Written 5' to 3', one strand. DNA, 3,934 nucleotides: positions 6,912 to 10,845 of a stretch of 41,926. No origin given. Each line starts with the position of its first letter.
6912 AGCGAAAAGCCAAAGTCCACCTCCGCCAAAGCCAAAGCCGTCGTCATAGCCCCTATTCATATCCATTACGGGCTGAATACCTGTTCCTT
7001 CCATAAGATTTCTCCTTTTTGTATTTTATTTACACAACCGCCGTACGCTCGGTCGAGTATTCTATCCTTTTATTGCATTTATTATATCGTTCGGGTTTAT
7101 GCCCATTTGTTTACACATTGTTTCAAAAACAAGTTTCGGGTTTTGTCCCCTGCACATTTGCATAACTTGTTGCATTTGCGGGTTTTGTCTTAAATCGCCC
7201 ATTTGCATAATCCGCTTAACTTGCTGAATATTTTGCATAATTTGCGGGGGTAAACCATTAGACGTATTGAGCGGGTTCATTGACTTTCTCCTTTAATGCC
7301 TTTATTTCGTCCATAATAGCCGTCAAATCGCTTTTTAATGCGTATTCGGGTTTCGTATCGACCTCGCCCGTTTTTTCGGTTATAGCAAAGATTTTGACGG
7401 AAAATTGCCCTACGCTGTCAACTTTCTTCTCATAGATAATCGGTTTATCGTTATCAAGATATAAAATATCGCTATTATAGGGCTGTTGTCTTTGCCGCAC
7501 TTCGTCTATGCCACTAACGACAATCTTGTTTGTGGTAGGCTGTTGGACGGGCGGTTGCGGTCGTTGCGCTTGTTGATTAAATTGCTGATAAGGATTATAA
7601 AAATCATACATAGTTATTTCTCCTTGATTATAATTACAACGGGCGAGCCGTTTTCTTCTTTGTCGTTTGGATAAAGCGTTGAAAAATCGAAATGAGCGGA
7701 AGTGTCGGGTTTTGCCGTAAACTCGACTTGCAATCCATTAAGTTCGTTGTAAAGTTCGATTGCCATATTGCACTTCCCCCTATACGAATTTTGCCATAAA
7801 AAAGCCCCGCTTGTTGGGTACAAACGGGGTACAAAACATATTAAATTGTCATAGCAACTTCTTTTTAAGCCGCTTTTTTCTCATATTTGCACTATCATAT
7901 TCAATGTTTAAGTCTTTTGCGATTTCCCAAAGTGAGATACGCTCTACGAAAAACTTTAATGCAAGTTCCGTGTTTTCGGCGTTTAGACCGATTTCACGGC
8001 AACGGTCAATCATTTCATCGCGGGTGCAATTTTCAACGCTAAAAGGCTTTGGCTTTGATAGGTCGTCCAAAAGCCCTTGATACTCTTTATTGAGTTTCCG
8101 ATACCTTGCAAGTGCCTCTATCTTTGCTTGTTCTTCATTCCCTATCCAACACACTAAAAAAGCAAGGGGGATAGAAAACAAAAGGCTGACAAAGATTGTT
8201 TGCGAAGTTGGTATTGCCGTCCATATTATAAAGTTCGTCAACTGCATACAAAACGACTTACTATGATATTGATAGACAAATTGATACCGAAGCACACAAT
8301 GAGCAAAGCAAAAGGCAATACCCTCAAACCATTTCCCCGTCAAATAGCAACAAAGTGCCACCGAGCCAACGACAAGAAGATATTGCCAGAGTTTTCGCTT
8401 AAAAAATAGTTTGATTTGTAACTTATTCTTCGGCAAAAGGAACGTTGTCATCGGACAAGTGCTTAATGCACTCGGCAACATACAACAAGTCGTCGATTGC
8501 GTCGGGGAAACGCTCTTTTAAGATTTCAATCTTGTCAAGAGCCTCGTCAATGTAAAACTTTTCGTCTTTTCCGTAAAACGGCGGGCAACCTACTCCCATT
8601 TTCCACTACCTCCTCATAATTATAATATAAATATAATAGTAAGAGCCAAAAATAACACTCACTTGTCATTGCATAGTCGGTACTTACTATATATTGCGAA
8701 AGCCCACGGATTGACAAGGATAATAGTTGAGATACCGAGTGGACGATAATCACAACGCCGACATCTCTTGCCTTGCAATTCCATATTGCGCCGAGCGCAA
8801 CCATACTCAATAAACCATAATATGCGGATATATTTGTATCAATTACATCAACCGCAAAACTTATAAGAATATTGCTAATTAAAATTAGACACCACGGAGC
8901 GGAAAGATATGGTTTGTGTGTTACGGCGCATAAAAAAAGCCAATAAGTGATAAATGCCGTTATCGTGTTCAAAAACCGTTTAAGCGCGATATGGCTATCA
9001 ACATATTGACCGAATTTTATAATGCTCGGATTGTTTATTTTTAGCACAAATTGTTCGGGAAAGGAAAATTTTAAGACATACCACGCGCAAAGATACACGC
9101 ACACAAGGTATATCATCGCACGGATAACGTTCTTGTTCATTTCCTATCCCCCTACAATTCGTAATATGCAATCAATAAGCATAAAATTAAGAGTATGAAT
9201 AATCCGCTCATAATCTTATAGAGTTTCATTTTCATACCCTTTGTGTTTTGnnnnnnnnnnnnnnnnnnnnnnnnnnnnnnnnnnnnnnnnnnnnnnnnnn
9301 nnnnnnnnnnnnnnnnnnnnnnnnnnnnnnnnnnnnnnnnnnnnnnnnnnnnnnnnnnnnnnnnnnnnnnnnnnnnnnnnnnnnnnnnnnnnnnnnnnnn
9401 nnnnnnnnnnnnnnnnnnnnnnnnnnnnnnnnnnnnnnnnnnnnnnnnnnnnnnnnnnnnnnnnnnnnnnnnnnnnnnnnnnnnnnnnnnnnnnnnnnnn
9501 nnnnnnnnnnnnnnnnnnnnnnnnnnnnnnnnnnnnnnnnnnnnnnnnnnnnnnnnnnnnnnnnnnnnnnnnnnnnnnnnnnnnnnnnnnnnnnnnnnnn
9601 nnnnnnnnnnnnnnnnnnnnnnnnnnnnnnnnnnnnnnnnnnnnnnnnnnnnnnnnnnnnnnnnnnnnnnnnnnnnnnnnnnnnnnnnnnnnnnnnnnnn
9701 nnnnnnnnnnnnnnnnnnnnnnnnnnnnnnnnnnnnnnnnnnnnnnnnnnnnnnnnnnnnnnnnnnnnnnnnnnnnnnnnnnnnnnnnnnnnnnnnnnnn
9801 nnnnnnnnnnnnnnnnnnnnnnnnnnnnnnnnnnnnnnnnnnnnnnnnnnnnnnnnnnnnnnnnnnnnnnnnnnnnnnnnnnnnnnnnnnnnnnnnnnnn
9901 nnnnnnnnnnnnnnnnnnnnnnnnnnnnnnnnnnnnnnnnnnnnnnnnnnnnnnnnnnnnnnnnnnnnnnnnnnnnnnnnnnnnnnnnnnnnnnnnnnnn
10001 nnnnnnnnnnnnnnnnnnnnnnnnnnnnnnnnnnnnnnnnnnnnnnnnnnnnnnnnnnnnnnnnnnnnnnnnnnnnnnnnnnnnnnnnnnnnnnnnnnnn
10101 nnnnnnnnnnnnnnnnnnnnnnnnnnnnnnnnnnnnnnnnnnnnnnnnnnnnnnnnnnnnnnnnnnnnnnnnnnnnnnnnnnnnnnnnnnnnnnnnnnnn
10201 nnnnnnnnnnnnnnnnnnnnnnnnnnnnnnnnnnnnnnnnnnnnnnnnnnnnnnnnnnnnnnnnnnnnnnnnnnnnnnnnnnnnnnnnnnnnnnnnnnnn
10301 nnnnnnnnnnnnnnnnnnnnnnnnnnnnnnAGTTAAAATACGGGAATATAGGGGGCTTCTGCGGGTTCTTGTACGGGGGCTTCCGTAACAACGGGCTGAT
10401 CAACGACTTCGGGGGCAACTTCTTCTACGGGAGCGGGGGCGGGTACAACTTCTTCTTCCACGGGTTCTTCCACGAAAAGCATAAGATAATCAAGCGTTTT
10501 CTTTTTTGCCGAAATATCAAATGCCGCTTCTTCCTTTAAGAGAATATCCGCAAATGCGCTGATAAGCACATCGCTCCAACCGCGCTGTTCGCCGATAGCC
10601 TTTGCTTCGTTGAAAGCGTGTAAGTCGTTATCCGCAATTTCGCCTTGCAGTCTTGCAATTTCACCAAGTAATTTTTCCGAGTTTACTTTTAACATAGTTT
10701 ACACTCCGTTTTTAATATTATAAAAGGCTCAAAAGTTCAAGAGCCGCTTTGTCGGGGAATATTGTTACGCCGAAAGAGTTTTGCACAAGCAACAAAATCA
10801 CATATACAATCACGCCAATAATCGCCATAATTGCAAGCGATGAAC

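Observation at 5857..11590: No recognisable lysis cassette; its usual position holds an 11-12-gene block of uncharacterised membrane, coiled-coil and low-complexity proteins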

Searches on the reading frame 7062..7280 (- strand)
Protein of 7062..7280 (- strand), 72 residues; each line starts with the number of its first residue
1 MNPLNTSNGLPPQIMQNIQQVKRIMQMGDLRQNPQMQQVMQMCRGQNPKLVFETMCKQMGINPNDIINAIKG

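Call 7: search_protein_families(library=pfam, proteins=[window:7062-7280:-], max_evalue=1)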
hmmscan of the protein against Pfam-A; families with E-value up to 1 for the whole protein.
window:7062-7280:- (72 aa): 2 families
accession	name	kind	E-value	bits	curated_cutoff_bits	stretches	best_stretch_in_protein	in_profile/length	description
PF13730.12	HTH_36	-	0.024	14.9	25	1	52-71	28-47/55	Helix-turn-helix domain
PF09280.16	XPC-binding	-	0.038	14.1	26.4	1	29-51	3-24/57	XPC-binding domain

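Call 8: search_protein_families(library=phrogs, proteins=[window:7062-7280:-], max_evalue=1)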
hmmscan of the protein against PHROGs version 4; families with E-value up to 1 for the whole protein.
window:7062-7280:- (72 aa): 0 families

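Call 41: search_protein_families(library=padloc, max_evalue=0.01, proteins=[window:7062-7280:-])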
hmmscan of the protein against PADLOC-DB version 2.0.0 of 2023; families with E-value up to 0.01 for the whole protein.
window:7062-7280:- (72 aa): 0 families

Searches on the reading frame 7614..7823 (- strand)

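Call 7: search_protein_families(library=pfam, proteins=[window:7614-7823:-], max_evalue=1)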
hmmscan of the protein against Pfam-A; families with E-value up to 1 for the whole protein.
window:7614-7823:- (69 aa): 1 family
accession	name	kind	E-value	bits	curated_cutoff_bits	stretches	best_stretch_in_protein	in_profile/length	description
PF04176.18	TIP41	-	0.15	12.1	25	1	10-62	64-116/174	TIP41-like family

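Call 8: search_protein_families(library=phrogs, proteins=[window:7614-7823:-], max_evalue=1)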
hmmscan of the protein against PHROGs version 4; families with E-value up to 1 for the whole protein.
window:7614-7823:- (69 aa): 1 family
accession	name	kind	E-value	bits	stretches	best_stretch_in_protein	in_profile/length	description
phrog_21179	-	unknown function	0.32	11.8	1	18-34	8-24/49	-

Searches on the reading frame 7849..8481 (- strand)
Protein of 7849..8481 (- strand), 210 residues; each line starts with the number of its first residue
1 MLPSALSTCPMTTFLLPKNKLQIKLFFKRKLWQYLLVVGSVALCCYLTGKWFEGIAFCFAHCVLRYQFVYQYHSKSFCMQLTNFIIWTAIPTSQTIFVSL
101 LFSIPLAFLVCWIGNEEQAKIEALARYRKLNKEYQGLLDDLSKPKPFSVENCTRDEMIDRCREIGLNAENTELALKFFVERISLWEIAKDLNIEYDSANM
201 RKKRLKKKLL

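Call 7: search_protein_families(library=pfam, proteins=[window:7849-8481:-], max_evalue=1)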
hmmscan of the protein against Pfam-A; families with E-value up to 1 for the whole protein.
window:7849-8481:- (210 aa): 1 family
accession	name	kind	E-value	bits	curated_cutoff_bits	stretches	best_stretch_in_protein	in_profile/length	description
PF06639.16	BAP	-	0.11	13.5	25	1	43-62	57-76/76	Basal layer antifungal peptide (BAP)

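Call 8: search_protein_families(library=phrogs, proteins=[window:7849-8481:-], max_evalue=1)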
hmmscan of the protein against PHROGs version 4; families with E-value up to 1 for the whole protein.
window:7849-8481:- (210 aa): 2 families
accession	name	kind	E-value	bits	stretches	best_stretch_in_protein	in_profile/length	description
phrog_10353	-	unknown function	0.002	19.1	1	22-111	27-117/177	-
phrog_36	-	transcription regulation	0.23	12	1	176-209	150-183/220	transcriptional regulator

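Call 41: search_protein_families(library=padloc, max_evalue=0.01, proteins=[window:7849-8451:-])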
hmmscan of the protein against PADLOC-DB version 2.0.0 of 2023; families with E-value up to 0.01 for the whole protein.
window:7849-8451:- (200 aa): 1 family
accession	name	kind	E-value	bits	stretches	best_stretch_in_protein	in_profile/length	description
PDLC01941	CARF8--CARF_TM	-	0.0031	15.1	1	63-163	22-117/248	-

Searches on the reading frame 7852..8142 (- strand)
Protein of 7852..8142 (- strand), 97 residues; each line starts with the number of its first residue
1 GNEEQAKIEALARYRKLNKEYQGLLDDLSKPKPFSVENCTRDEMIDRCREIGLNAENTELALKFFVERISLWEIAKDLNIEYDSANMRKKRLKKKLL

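Call 109: search_protein_families(library=pfam, max_evalue=1, proteins=[window:7852-8142:-])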
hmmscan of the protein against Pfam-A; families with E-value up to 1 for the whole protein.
seq(97 aa): 2 families
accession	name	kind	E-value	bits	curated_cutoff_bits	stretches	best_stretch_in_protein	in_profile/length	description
PF07498.18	Rho_N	-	0.064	13.7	24.9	0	71-90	10-28/43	Rho termination factor, N-terminal domain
PF22980.2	Myb_DNA-bind_8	-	0.072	12.9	27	1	73-95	24-47/50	Myb-like DNA-binding domain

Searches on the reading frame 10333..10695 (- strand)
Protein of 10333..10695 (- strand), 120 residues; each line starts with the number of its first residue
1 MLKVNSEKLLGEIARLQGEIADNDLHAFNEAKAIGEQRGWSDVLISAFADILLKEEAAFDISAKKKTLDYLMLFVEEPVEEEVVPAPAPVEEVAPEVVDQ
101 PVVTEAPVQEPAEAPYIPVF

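Call 7: search_protein_families(library=pfam, proteins=[window:10333-10695:-], max_evalue=1)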
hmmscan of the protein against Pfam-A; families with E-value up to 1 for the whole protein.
window:10333-10695:- (120 aa): 2 families
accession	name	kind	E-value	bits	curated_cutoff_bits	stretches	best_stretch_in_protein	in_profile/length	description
PF17663.6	DUF5525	-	0.028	12.9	26.8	1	50-118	554-621/1017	Family of unknown function (DUF5525)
PF04576.20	Zein-binding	-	0.15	12.8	23.1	1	8-58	34-84/92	Zein-binding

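Call 8: search_protein_families(library=phrogs, proteins=[window:10333-10695:-], max_evalue=1)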
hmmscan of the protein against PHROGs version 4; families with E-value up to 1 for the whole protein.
window:10333-10695:- (120 aa): 3 families
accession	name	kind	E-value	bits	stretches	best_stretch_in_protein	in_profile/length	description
phrog_22695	-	unknown function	0.037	15.4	1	80-112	64-96/152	-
phrog_35972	-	unknown function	0.066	14.3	1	18-76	18-76/178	-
phrog_11267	-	unknown function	0.093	12.4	1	72-113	26-66/529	-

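Call 41: search_protein_families(library=padloc, max_evalue=0.01, proteins=[window:10333-10695:-])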
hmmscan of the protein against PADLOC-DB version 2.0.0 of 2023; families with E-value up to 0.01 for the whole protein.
window:10333-10695:- (120 aa): 0 families
